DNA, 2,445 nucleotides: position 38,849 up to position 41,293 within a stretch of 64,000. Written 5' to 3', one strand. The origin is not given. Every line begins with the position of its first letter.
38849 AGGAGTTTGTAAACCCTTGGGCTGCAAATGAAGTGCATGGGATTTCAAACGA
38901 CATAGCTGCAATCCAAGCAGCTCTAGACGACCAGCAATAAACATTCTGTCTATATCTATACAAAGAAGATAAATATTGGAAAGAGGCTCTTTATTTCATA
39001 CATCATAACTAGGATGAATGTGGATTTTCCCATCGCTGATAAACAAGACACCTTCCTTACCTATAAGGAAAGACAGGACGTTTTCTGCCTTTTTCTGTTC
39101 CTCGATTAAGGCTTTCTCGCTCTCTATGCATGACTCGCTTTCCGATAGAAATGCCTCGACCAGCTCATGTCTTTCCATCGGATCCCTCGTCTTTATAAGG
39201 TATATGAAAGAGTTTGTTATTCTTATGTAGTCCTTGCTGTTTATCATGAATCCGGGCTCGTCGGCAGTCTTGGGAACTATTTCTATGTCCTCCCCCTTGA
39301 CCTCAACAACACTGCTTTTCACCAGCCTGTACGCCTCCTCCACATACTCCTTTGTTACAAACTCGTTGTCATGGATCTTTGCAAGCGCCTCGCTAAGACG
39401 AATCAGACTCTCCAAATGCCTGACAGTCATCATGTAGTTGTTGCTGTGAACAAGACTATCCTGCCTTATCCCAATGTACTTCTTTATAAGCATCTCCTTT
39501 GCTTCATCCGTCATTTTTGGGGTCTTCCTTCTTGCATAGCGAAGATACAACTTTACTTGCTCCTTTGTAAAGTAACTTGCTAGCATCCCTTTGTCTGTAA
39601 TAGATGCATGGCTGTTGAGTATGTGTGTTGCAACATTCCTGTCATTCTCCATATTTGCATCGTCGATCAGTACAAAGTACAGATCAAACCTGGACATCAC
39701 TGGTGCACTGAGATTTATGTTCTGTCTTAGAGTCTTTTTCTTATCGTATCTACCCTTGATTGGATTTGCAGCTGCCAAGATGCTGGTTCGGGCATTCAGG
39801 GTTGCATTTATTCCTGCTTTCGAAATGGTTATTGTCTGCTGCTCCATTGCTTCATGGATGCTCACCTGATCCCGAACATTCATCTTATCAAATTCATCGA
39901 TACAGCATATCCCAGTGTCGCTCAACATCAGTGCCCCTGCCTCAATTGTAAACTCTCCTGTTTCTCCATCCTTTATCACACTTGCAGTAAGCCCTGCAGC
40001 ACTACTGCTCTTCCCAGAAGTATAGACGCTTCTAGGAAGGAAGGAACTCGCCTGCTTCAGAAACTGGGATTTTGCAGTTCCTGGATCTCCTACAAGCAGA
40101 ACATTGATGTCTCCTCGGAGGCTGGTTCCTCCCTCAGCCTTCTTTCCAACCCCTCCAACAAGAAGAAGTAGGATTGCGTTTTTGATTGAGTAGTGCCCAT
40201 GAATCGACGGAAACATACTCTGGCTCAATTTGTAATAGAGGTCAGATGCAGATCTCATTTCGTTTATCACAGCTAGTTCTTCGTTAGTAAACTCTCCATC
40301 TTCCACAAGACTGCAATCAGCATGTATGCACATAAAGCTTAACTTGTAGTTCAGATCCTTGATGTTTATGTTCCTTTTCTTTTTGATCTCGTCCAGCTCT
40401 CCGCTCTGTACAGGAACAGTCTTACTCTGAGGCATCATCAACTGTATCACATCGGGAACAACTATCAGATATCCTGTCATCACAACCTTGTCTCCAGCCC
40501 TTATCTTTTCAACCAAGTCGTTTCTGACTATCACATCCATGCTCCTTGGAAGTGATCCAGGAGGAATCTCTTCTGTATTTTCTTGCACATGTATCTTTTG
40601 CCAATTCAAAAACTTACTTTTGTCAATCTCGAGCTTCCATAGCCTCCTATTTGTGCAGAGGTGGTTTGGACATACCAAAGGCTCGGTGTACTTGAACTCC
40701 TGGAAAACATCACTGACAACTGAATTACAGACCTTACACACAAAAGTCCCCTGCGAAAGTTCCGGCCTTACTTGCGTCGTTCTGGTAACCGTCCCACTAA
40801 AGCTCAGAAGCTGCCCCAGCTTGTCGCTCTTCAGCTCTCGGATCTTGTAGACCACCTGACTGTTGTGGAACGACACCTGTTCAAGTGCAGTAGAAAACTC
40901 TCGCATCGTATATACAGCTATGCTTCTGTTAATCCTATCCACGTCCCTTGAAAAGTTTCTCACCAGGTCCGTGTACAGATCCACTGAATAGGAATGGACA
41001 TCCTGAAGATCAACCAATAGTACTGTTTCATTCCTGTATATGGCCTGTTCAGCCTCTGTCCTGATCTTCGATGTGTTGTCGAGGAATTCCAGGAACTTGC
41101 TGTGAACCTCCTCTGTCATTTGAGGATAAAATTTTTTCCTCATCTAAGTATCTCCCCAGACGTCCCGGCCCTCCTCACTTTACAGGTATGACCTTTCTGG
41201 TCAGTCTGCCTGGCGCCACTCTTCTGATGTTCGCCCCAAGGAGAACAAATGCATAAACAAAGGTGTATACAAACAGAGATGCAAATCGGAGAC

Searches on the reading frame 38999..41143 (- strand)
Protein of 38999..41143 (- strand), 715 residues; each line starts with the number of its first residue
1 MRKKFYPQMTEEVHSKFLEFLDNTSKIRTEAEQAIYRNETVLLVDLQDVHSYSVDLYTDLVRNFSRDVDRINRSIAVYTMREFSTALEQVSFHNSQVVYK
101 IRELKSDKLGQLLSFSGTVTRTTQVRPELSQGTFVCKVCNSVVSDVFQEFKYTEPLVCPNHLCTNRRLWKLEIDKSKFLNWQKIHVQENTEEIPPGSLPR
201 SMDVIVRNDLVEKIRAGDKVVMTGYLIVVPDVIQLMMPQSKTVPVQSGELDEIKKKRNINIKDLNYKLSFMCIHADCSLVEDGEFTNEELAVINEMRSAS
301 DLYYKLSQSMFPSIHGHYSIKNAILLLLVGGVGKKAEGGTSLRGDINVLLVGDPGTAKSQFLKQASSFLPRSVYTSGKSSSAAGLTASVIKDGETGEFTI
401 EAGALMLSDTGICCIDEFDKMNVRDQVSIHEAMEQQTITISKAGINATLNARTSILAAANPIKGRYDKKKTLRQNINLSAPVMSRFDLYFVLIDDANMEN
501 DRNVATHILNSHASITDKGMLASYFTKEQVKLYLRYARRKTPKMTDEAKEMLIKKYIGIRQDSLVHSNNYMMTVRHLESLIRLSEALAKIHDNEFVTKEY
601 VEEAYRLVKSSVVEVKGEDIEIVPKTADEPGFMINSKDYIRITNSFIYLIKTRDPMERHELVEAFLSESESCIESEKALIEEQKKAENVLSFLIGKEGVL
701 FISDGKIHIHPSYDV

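Call 56: search_protein_families(library=pfam, proteins=[window:38999-41143:-], max_evalue=0.001)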
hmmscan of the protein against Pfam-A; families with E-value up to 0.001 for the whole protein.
window:38999-41143:- (715 aa): 9 families
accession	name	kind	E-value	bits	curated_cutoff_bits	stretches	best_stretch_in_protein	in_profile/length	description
PF00493.29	MCM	-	6.1e-101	336.6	23.3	1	291-512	3-224/224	MCM P-loop domain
PF17207.9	MCM_OB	-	6.3e-41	139.5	24.8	1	100-230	1-126/126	MCM OB domain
PF17855.7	MCM_lid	-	1.7e-25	89.7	27.4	1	529-611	2-86/87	MCM AAA-lid domain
PF01078.27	Mg_chelatase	-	2.7e-10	40.4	20.3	1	396-490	93-197/207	Magnesium chelatase, subunit ChlI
PF07728.20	AAA_5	-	2.3e-08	34.6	22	1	347-466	1-126/139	AAA domain (dynein-related subfamily)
PF18263.7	MCM6_C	-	8.1e-07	29.6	23.7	1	633-705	4-80/107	MCM6 C-terminal winged-helix domain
PF07726.17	AAA_3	-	4.3e-06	27.1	27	1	348-463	2-114/131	ATPase family associated with various cellular activities (AAA)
PF00158.32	Sigma54_activat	-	0.00012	22.2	20.2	1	344-475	21-157/168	Sigma-54 interaction domain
PF14551.11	MCM_N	-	0.0004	21.2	24.9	0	16-73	3-67/95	MCM N-terminal domain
